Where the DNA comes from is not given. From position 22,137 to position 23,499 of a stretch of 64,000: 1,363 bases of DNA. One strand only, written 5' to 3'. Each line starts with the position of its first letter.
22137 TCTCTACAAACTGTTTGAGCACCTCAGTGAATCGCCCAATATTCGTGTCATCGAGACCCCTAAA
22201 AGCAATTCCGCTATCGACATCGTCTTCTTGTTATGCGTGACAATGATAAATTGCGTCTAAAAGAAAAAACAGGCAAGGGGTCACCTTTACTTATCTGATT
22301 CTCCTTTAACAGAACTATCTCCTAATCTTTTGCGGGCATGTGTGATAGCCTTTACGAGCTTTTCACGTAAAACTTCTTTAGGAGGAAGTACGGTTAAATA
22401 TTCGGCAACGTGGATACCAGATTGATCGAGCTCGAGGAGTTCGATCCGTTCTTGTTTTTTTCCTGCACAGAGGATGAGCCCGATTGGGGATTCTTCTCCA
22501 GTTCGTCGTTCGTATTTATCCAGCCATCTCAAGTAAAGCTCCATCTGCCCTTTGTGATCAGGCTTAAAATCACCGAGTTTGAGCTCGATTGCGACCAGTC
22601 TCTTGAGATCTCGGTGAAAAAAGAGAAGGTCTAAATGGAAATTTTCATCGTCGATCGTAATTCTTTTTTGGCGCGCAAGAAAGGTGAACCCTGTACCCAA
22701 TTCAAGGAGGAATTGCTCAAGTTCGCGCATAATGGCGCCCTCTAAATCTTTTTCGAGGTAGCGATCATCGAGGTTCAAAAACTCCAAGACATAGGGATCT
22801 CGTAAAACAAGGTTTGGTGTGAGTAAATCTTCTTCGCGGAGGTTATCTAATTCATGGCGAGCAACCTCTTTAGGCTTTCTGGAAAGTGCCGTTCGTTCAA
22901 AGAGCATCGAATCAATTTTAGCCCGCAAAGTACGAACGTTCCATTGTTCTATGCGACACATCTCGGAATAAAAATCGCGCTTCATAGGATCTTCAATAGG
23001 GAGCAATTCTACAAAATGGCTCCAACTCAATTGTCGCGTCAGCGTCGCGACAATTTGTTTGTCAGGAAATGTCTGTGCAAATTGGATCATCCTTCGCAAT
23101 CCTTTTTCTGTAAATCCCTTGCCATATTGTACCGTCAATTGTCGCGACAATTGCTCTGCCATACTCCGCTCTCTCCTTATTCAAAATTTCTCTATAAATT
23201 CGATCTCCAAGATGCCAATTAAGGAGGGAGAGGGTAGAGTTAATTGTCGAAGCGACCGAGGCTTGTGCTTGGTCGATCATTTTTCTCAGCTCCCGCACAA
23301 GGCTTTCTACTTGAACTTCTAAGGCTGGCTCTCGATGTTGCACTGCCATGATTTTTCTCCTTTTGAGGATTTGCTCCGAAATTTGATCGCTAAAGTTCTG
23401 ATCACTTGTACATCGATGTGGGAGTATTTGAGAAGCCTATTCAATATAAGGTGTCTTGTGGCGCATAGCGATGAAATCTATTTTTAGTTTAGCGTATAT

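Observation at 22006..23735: smc 3' end present twice (functional copy + diverged, frame-preserving relic) bracketing a nuclease gene: footprint of integration into smc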

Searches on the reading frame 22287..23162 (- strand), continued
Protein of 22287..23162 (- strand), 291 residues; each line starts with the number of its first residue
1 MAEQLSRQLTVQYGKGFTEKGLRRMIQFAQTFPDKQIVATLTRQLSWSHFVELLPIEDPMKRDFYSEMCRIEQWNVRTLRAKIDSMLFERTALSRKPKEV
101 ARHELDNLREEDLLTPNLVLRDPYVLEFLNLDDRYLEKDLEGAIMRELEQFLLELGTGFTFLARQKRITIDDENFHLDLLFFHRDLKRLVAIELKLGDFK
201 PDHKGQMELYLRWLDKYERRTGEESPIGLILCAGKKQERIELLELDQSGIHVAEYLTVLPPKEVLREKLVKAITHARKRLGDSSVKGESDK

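Call 23: find_encoding_contigs(protein=P0124, flank=6000, max_places=3)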
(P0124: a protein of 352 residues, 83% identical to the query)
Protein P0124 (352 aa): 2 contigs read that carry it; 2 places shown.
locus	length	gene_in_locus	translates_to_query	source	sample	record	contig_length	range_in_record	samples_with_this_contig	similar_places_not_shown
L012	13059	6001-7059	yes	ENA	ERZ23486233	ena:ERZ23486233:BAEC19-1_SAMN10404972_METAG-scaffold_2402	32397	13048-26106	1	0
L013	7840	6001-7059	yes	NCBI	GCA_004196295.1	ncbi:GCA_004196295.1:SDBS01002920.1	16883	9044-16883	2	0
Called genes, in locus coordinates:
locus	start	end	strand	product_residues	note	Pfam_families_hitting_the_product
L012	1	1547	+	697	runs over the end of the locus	-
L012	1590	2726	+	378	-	-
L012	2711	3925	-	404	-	PF06727:DUF1207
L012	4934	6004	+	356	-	PF00589:Phage_integrase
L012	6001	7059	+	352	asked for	PF17761:DUF1016_N, PF06250:YhcG_C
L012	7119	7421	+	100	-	-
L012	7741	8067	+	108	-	PF21716:dnstrm_HI1420 (weak)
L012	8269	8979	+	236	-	PF08241:Methyltransf_11, PF08242:Methyltransf_12 (weak), PF13649:Methyltransf_25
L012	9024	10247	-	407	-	PF07690:MFS_1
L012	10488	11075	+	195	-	-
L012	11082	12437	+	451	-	PF01145:Band_7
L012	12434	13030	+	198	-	PF01694:Rhomboid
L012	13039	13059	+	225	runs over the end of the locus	PF02535:Zip (weak)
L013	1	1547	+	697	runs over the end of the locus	-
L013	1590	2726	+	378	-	-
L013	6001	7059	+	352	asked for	PF17761:DUF1016_N, PF06250:YhcG_C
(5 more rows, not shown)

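Call 34: find_related_loci(query=A2, collection=genome_contigs, flank=10000)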
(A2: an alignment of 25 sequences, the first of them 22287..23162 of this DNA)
Query A2 (291 aa) in genome_contigs; peptide patterns used: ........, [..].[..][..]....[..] (x = any residue, [..] = any of these).
599 stretches matched a pattern (row limit reached: there are more); 463 encode a relative of the query (tblastn E <= 1e-3); the best 80 are kept; 80 distinct loci.
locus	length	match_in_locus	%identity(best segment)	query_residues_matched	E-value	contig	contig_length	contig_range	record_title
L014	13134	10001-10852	78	5-288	3e-152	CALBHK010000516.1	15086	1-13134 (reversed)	MAG TPA_asm: uncultured Chlamydiae bacterium isolate SRR6231132_bin.17_CONCOCT_v1.1_MAG genome assembly, contig: ERZ6502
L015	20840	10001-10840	78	5-284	9e-147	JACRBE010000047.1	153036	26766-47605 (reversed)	MAG: Chlamydiales bacterium isolate NC_groundwater_1612_Pr3_B-0.1um_36_11 SR-2_scaffold_141_3359693, whole genome shotgu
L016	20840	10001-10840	76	1-280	6e-146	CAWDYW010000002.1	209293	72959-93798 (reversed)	MAG: uncultured Verrucomicrobiae bacterium isolate MFD05580.bin.2.37 genome assembly, contig: contig_44701, whole genome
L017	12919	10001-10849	76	5-287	5e-146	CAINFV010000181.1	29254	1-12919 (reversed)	MAG: Chlamydiia bacterium isolate AlinenSediments_bin-4567 genome assembly, contig: bin-4567:181/284, whole genome shotg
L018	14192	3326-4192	75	4-291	1e-144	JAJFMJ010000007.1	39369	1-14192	MAG: Chlamydiae bacterium isolate OFTM45 OFTM45_6, whole genome shotgun sequence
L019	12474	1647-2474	76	5-280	4e-144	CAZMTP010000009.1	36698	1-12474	MAG TPA_asm: uncultured bacterium isolate SRP200132_co1_748 genome assembly, contig: NODE_1933_length_36698_cov_8.602571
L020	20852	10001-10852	75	1-284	2e-143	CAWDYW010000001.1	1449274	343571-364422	MAG: uncultured Verrucomicrobiae bacterium isolate MFD05580.bin.2.37 genome assembly, contig: contig_38983, whole genome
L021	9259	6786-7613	76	5-280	1e-142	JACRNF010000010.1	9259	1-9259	MAG: Chlamydiae bacterium isolate NC_groundwater_1928_Pr3_S-0.2um_35_3 scaffold_3624, whole genome shotgun sequence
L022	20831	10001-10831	75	5-281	5e-141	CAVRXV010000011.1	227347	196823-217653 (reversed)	MAG: uncultured Gammaproteobacteria bacterium isolate MFD02248.bin.3.276 genome assembly, contig: contig_53583, whole ge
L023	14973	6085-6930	73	1-282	2e-140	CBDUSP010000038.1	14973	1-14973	MAG TPA_asm: uncultured bacterium isolate SRR22302347_binner123_Refined_34 genome assembly, contig: ERZ25073594.1269, wh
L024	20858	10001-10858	72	1-286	1e-140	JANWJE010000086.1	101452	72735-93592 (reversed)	MAG: Parachlamydiaceae bacterium isolate CRAIB_MAG59 c_000000086318, whole genome shotgun sequence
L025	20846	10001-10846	74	5-286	4e-140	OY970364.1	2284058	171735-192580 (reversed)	MAG: uncultured Verrucomicrobiae bacterium isolate MFD04463.bin.c.15 genome assembly, chromosome: 1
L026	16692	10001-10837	72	5-283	3e-139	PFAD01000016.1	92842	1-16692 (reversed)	MAG: Chlamydiae bacterium CG10_big_fil_rev_8_21_14_0_10_42_34 CG10_8_21_14_0.10_scaffold_94_c, whole genome shotgun sequ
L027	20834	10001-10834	74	5-282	2e-138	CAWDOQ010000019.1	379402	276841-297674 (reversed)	MAG: Chlamydiia bacterium isolate MFD04780.bin.1.111 genome assembly, contig: contig_5025, whole genome shotgun sequence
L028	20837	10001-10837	73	5-283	2e-137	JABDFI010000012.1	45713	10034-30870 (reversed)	MAG: Chlamydiae bacterium isolate BWOrgHeat_Nextera88_MAG2 3300020970.a:Ga0206972_1024, whole genome shotgun sequence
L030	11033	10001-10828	73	5-280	6e-137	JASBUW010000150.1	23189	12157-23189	MAG: Parachlamydiaceae bacterium isolate BWSM_84 k141_419437, whole genome shotgun sequence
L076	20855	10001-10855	62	5-290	3e-119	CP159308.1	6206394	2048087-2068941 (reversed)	Achromobacter sp. M1 chromosome, complete genome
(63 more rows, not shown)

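Call 51: search_protein_families(library=pfam, proteins=[L076:4587-6689:+, L076:6766-7956:+, L076:8547-9794:+, L076:10873-11892:-, L076:11812-12543:+, L076:13137-14210:-, L027:11265-12200:+, L027:13357-14238:+, L027:14241-14894:+, L027:14677-15612:+])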
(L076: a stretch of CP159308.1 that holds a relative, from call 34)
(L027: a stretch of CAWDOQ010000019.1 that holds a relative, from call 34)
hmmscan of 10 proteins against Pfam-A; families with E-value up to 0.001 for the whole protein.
L076:4587-6689:+ (700 aa): 7 families
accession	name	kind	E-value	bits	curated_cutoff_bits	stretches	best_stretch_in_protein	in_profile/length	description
PF00009.33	GTP_EFTU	-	1.6e-62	210.9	26.5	1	9-288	2-188/188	Elongation factor Tu GTP binding domain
PF03764.24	EFG_IV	-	1.6e-50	170.3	24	1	484-604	1-121/121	Elongation factor G, domain IV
PF14492.12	EFG_III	-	3.2e-34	117.3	27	1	409-483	1-75/75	Elongation Factor G, domain III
PF00679.30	EFG_C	-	4.5e-32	110.4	27.9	1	606-693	1-88/89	Elongation factor G C-terminus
PF03144.31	GTP_EFTU_D2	-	2e-21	76.7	30.3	1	329-396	1-73/73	Elongation factor Tu domain 2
PF22042.2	EF-G_D2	-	1.1e-18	67.5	27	1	314-397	1-83/84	Elongation factor G domain 2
PF16658.11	RF3_C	-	5.4e-07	29.9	40.1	1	415-498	12-95/132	Class II release factor RF3, C-terminal domain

L076:6766-7956:+ (396 aa): 4 families
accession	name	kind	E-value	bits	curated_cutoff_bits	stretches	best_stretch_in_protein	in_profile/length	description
PF00009.33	GTP_EFTU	-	1.5e-63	214.2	26.5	1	10-203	1-187/188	Elongation factor Tu GTP binding domain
PF03143.23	GTP_EFTU_D3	-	3e-39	134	27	1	300-394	1-105/106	Elongation factor Tu C-terminal domain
PF03144.31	GTP_EFTU_D2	-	3.1e-20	72.8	30.3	1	227-296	1-73/73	Elongation factor Tu domain 2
PF01926.29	MMR_HSR1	-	0.00029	21.3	21.9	1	15-134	2-111/113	50S ribosome-binding GTPase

L076:8547-9794:+ (415 aa): 4 families
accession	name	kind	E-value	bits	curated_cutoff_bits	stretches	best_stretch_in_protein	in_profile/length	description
PF00589.27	Phage_integrase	-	1e-18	68.2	27.1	1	221-386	3-169/172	Phage integrase family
PF13356.12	Arm-DNA-bind_3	-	9e-18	64.6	27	1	22-109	1-82/83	Arm DNA-binding domain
PF14659.12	Phage_int_SAM_3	-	2.6e-10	40.8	22.6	1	115-171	1-56/58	Phage integrase, N-terminal SAM-like domain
PF22022.2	Phage_int_M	-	2.9e-06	27.9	27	1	118-199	3-85/96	Phage integrase central domain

L076:10873-11892:- (339 aa): 2 families
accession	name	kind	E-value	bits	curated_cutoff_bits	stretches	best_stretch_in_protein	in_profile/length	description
PF01381.28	HTH_3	-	3.2e-07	30.7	23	1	130-177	1-49/55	Helix-turn-helix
PF13560.12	HTH_31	-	7.2e-06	26.7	27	1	125-179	1-57/64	Helix-turn-helix domain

L076:11812-12543:+ (243 aa): 1 family
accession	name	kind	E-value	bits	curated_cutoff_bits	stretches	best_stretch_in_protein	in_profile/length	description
PF04002.20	RadC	-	1.6e-45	154.4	22.1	1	122-242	1-121/121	RadC-like JAB domain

L076:13137-14210:- (357 aa): 5 families
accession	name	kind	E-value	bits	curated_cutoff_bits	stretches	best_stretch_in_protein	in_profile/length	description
PF01381.28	HTH_3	-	2.4e-14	53.5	23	1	7-59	1-53/55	Helix-turn-helix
PF00078.32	RVT_1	-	2.9e-12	47.2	29.6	1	140-329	1-197/205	Reverse transcriptase (RNA-dependent DNA polymerase)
PF13560.12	HTH_31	-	1.9e-10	41.4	27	1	3-57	2-57/64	Helix-turn-helix domain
PF12844.13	HTH_19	-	2.6e-09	37.3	30.2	1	4-56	1-53/64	Helix-turn-helix domain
PF13443.12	HTH_26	-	8.9e-07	29.5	22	1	13-64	8-60/63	Cro/C1-type HTH DNA-binding domain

L027:11265-12200:+ (311 aa): 0 families

L027:13357-14238:+ (293 aa): 1 family
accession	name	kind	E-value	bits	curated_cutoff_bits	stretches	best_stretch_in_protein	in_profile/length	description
PF11066.14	DUF2867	-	3.5e-34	118.6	27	1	147-284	7-140/142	Protein of unknown function (DUF2867)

L027:14241-14894:+ (217 aa): 1 family
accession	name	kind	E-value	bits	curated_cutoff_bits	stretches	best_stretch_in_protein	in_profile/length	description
PF00875.24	DNA_photolyase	-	6.2e-45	153.5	26.6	1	8-165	1-157/164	DNA photolyase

L027:14677-15612:+ (311 aa): 1 family
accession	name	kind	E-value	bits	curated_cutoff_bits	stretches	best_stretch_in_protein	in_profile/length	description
PF03441.19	FAD_binding_7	-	8.8e-81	270.6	27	1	118-309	2-202/203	FAD binding domain of DNA photolyase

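Call 53: list_cluster_members(proteins=[P0121])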
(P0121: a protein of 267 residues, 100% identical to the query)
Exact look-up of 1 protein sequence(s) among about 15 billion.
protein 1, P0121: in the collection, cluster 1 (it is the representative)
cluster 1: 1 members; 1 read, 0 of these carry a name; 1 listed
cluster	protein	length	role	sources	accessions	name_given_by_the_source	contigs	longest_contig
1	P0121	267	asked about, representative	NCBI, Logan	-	-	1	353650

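Call 71: search_dna_similar(query=window:22287-23162:-, collection=plasmids, mode=protein, max_rows=12)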
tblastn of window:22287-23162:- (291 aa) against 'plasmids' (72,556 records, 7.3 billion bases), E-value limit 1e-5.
Records with a match: 500; places in all: 596; records where one place covers at least 80% of the query: 428.
Best place of each record, by identity: 60-80% 134; <60% 366.
By first word of the organism name: Rhodococcus 47; Pseudomonas 31; Citrobacter 26; Klebsiella 23; Burkholderia 23; Enterobacter 22; Curtobacterium 19; Arthrobacter 19; Hymenobacter 14; Legionella 14; and 98 more.
By predicted mobility (MOB-suite, as given by PLSDB): non-mobilizable 237; conjugative 187; mobilizable 76.
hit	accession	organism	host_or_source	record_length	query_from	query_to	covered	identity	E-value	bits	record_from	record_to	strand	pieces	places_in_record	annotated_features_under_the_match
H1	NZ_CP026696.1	Nostoc sp. 'Lobaria pulmonaria (5183) cyanobiont'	Lobaria pulmonaria thallus,lichen ...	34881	5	283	96%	65.2%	3e-102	334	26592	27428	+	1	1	PDDEXK nuclease domain-containing protein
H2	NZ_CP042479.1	Citrobacter freundii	Homo sapiens,Whole organism,clinical ...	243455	5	277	94%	64.5%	1e-96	318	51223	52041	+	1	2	PDDEXK nuclease domain-containing protein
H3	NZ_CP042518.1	Citrobacter freundii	Whole organism,ARJO bathroom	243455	5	277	94%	64.5%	1e-96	318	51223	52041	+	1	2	PDDEXK nuclease domain-containing protein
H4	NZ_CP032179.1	Citrobacter freundii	-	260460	5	277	94%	64.5%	1e-96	318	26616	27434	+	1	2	PDDEXK nuclease domain-containing protein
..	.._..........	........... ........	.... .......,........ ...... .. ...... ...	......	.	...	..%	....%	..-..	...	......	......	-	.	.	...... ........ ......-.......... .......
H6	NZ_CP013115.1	Shewanella xiamenensis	environnemental,Hospital effluents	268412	5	277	94%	64.5%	1e-96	318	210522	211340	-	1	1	PDDEXK nuclease domain-containing protein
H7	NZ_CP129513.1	Enterobacter asburiae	-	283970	5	277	94%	64.5%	1e-96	318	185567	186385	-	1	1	PDDEXK nuclease domain-containing protein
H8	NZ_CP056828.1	Citrobacter freundii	culture,Wastewater influent sample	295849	5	277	94%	64.5%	1e-96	318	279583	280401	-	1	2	PDDEXK nuclease domain-containing protein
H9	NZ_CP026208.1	Escherichia coli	-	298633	5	277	94%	64.5%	1e-96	318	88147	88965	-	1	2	PDDEXK nuclease domain-containing protein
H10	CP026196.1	Enterobacteriaceae bacterium ENNIH1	-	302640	5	277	94%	64.5%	1e-96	318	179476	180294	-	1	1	DUF1016 domain-containing protein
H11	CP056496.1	Klebsiella oxytoca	culture,Wastewater influent sample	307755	5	277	94%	64.5%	1e-96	318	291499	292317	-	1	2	DUF1016 domain-containing protein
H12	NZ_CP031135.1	Escherichia coli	human,biological fluid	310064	5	277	94%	64.5%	1e-96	318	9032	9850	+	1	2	PDDEXK nuclease domain-containing protein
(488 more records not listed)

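Call 72: get_annotated_region(hit=H9, flank=5000)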
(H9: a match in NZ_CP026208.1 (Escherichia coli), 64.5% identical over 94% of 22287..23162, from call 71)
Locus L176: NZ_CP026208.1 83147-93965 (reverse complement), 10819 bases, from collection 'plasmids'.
description: Escherichia coli strain ECONIH5 plasmid pECO-109b, complete sequence
organism: Escherichia coli (NCBI taxid 562)
taxonomy: Bacteria; Pseudomonadota; Gammaproteobacteria; Enterobacterales; Enterobacteriaceae; Escherichia; Escherichia coli
host: -; source: -; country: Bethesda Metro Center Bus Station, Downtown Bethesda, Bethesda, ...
typing (MOB-suite, as given by PLSDB): conjugative; replicon IncHI1A,IncP; relaxase MOBH,MOBP; mating-pair formation MPF_F
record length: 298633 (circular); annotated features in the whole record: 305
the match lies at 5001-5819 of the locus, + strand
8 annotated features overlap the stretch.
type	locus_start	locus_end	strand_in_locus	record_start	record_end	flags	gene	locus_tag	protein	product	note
CDS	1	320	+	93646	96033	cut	-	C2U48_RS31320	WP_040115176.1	Ig-like domain-containing protein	-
CDS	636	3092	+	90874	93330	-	-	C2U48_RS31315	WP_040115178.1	Ig-like domain-containing protein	-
CDS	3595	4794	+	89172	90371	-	-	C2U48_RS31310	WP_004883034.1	site-specific integrase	-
CDS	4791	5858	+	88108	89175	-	-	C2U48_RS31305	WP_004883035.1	PDDEXK nuclease domain-containing protein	-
CDS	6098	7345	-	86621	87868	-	-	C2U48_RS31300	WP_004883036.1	hypothetical protein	-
CDS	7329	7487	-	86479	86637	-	-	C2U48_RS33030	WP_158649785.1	hypothetical protein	-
CDS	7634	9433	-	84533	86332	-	-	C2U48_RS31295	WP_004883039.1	ATP-dependent helicase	-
CDS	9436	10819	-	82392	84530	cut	-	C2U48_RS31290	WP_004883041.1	AAA family ATPase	-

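Call 79: search_protein_families(library=ncbifam, proteins=[L009:4934-6001:+, L009:6001-7053:+, L009:7058-7921:+, L176:3595-4791:+], max_evalue=0.001)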
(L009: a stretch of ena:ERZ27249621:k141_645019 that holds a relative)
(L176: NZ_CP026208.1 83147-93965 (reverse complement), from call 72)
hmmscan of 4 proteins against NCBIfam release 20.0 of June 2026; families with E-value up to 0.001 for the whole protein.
L009:4934-6001:+ (356 aa): 11 families
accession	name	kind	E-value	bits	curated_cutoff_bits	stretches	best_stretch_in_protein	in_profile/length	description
NF040815.2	recomb_XerA_Arch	equivalog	2.2e-30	106.1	220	1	117-341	46-261/263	site-specific tyrosine recombinase/integron integrase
TIGR02225.1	recomb_XerD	equivalog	7.9e-18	64.8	329.6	1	123-343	52-283/290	site-specific tyrosine recombinase XerD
TIGR02224.1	recomb_XerC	equivalog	3.3e-16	59.5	335.15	1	125-341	57-284/295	tyrosine recombinase XerC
NF002331.0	PRK01287.1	subfamily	5.2e-15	55.3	371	1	85-337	51-315/365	site-specific tyrosine recombinase XerC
TIGR02249.1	integrase_gron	subfamily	1.4e-13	50.9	265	1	117-258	49-180/315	integron integrase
NF001399.0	PRK00283.1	subfamily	3.5e-13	49.4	279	1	109-342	47-291/300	tyrosine recombinase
NF003462.0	PRK05084.1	equivalog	8.1e-11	41.2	267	1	198-348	199-358/360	tyrosine recombinase XerS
NF007371.0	PRK09871.1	subfamily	4.2e-09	36.2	222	1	172-337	3-177/198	tyrosine-type DNA invertase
NF011946.0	PRK15417.1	equivalog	8.5e-08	31.7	435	1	148-247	94-184/337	integron integrase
NF007370.0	PRK09870.1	subfamily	3.3e-07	30.1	221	1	171-335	8-180/200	tyrosine-type DNA invertase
NF002685.0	PRK02436.1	equivalog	1.2e-05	25.3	178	1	106-331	37-243/245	site-specific tyrosine recombinase XerD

L009:6001-7053:+ (351 aa): 0 families

L009:7058-7921:+ (288 aa): 0 families

L176:3595-4791:+ (399 aa): 2 families
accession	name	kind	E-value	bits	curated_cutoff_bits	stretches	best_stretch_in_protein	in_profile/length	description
NF007246.0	PRK09692.1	domain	1.3e-06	27.4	434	1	6-357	8-363/413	integrase domain-containing protein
NF040815.2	recomb_XerA_Arch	equivalog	8.9e-06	25.5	220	1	120-376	16-261/263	site-specific tyrosine recombinase/integron integrase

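Call 80: search_protein_families(library=pfam, proteins=[L009:4934-6001:+, L009:7058-7921:+, L020:8715-9785:+, L030:8694-9776:+], max_evalue=0.001)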
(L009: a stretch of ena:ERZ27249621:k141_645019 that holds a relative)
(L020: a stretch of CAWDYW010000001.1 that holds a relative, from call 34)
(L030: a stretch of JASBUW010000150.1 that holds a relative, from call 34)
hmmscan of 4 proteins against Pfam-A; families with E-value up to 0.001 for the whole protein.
L009:4934-6001:+ (356 aa): 2 families
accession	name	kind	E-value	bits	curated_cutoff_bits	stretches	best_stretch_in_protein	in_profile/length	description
PF00589.27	Phage_integrase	-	1.8e-30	106.4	27.1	1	175-336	2-170/172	Phage integrase family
PF24624.1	Int_N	-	6.9e-05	23.9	27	1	64-167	4-100/100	Phage integrase, N-terminal domain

L009:7058-7921:+ (288 aa): 0 families

L020:8715-9785:+ (357 aa): 1 family
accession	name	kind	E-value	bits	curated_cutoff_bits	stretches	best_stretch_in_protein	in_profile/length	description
PF00589.27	Phage_integrase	-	1.4e-29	103.5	27.1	1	177-337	3-170/172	Phage integrase family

L030:8694-9776:+ (361 aa): 2 families
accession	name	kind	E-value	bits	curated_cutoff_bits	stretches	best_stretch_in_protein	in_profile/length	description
PF00589.27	Phage_integrase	-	1e-29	104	27.1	1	179-332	10-170/172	Phage integrase family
PF24624.1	Int_N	-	1.8e-05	25.8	27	1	60-163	4-100/100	Phage integrase, N-terminal domain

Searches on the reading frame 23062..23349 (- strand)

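Call 6: search_protein_families(library=pfam, proteins=[window:23062-23349:-])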
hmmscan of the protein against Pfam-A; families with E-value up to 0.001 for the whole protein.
window:23062-23349:- (95 aa): 1 family
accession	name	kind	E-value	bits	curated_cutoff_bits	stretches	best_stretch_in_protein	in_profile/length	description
PF17761.7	DUF1016_N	-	7e-10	39.6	32.8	1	20-71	1-52/137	DUF1016 N-terminal domain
